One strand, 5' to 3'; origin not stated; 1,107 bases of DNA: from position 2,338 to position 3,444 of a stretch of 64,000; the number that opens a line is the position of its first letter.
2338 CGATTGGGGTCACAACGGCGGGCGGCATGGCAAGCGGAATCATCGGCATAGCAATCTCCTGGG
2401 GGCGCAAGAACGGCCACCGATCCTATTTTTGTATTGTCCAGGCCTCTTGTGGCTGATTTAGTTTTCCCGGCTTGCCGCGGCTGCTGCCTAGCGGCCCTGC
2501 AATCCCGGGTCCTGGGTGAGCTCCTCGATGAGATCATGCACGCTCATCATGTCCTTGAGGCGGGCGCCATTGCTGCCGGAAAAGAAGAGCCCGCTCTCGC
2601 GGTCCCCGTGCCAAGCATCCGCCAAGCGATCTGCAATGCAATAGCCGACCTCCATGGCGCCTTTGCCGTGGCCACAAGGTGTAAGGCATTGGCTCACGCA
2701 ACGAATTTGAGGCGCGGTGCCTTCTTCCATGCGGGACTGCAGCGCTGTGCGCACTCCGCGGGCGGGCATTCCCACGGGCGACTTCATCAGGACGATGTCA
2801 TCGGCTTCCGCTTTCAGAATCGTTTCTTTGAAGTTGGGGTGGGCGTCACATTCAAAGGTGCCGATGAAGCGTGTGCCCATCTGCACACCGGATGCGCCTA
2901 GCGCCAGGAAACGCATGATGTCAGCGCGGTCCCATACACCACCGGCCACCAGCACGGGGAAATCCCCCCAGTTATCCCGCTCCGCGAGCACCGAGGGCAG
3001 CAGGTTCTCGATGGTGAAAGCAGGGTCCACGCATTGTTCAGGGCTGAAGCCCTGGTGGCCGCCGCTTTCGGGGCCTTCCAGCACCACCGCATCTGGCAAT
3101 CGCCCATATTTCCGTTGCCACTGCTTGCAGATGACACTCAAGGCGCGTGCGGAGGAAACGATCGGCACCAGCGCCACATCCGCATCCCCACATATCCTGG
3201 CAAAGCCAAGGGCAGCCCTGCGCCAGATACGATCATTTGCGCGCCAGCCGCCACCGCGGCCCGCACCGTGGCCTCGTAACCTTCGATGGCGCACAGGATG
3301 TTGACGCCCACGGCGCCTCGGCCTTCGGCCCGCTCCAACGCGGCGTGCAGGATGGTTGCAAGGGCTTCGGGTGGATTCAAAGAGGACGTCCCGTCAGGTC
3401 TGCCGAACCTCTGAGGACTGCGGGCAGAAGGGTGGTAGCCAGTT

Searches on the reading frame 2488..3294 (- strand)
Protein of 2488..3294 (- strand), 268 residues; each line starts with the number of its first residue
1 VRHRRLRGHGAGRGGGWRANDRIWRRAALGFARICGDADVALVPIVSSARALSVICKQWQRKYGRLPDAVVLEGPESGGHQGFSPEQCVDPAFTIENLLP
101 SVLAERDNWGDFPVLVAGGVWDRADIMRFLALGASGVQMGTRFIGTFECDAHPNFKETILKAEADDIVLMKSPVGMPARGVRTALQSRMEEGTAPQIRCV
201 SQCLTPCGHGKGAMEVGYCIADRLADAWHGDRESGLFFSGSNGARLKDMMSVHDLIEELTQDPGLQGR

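Call 109: search_protein_families(library=pfam, max_evalue=0.00001, proteins=[window:2488-3294:-])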
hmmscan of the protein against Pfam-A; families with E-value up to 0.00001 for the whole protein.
window:2488-3294:- (268 aa): 1 family
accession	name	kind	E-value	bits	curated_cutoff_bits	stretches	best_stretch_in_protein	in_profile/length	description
PF03060.21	NMO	-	1.5e-46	159.7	28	1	37-262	134-331/331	Nitronate monooxygenase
